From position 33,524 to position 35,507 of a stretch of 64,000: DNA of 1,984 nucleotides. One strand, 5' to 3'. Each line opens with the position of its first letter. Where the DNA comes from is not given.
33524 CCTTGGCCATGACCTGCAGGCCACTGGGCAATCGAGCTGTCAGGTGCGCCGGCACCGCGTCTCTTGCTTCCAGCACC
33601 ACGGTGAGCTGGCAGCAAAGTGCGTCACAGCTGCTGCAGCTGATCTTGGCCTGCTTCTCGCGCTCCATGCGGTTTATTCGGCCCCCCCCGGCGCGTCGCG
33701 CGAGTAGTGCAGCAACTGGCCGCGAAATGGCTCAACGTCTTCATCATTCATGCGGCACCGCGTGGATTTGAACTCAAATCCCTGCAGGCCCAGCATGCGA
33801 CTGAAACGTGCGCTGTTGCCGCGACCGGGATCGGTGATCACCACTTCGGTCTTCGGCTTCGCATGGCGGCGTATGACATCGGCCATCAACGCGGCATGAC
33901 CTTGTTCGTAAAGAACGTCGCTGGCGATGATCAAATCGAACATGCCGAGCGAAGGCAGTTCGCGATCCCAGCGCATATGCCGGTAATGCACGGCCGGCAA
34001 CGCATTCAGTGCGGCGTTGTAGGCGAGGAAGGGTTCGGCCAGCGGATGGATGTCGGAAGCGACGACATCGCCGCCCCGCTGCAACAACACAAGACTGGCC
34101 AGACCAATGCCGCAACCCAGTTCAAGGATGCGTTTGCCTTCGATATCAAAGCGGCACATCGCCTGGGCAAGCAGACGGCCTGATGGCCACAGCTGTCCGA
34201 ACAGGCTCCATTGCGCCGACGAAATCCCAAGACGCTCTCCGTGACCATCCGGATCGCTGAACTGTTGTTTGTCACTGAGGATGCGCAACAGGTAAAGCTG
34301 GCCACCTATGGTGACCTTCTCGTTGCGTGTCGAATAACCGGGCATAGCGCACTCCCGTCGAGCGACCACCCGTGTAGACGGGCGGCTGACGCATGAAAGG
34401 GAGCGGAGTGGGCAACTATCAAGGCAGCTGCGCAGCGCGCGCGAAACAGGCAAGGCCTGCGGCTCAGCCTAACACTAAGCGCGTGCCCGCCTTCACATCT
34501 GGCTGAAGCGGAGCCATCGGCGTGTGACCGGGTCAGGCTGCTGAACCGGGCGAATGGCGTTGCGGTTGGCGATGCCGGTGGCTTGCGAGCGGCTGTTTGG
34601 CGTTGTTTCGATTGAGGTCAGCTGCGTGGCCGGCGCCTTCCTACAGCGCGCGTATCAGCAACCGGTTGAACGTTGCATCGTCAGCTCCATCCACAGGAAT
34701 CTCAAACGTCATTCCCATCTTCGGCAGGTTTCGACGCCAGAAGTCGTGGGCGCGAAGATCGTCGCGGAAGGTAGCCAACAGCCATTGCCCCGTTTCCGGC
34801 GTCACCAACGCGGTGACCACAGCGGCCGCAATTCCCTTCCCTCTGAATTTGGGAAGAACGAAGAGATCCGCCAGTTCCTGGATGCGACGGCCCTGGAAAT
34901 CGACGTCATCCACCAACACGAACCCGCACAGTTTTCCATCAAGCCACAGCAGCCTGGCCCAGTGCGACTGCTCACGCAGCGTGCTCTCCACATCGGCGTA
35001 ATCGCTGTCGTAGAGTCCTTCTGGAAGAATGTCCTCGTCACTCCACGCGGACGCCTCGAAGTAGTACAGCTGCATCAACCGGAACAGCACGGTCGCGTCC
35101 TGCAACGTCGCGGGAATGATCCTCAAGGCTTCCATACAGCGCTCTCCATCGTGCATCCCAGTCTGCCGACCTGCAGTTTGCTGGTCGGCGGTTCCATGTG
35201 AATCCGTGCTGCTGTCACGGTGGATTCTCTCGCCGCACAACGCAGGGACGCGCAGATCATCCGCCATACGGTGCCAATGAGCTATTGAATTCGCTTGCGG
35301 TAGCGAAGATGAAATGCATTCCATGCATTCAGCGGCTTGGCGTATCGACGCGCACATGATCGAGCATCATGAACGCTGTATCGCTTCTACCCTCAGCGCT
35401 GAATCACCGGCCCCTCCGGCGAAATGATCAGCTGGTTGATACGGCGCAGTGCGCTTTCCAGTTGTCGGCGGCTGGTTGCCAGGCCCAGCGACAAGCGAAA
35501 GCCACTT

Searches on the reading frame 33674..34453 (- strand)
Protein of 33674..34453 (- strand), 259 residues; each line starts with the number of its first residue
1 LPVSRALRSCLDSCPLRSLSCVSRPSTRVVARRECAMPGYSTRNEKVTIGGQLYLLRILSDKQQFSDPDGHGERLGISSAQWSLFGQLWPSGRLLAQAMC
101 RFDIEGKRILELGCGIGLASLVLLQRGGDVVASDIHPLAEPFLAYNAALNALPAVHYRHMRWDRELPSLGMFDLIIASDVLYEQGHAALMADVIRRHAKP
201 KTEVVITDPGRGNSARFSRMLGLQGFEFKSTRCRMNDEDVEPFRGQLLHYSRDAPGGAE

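Call 8: search_protein_families(library=pfam, proteins=[window:33674-34453:-], max_evalue=0.01)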
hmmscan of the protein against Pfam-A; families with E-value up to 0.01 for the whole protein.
window:33674-34453:- (259 aa): 8 families
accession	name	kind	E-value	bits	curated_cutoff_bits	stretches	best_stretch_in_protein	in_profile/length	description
PF10294.15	Methyltransf_16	-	3.6e-14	53.3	21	1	86-208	19-157/174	Lysine methyltransferase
PF13489.12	Methyltransf_23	-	4.8e-09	36.6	27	1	103-211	20-121/164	Methyltransferase domain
PF08242.18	Methyltransf_12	-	1.1e-06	29.7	30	1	110-200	1-94/98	Methyltransferase domain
PF13649.12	Methyltransf_25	-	3.9e-06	27.9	27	1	109-200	1-95/97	Methyltransferase domain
PF13847.12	Methyltransf_31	-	5.5e-06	26.6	27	1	106-210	4-113/145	Methyltransferase domain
PF08241.18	Methyltransf_11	-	5.4e-05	24.2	21.2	1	110-201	1-90/95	Methyltransferase domain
PF05175.20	MTS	-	0.00011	22.3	23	1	93-177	21-104/170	Methyltransferase small domain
PF06325.19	PrmA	-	0.0061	16.5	22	1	98-178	154-233/296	Ribosomal protein L11 methyltransferase (PrmA)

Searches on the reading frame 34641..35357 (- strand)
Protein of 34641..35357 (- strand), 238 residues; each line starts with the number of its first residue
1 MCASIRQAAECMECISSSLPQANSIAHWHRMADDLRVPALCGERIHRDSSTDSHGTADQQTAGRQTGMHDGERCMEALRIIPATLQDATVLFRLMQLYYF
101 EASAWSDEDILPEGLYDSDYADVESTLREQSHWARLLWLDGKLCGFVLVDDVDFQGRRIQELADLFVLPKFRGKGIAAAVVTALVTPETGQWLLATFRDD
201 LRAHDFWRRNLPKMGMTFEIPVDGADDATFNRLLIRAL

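Call 8: search_protein_families(library=pfam, proteins=[window:34641-35357:-], max_evalue=0.01)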
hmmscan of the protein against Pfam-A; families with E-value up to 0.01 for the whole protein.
window:34641-35357:- (238 aa): 3 families
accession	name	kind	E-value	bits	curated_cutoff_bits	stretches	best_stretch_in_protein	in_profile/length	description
PF00583.31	Acetyltransf_1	-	4.1e-09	37.2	20.7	1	119-209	20-113/116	Acetyltransferase (GNAT) family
PF13508.13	Acetyltransf_7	-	2.9e-06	28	27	1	138-209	9-79/84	Acetyltransferase (GNAT) domain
PF13673.13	Acetyltransf_10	-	0.0057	17.1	23.6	1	137-185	36-77/128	Acetyltransferase (GNAT) domain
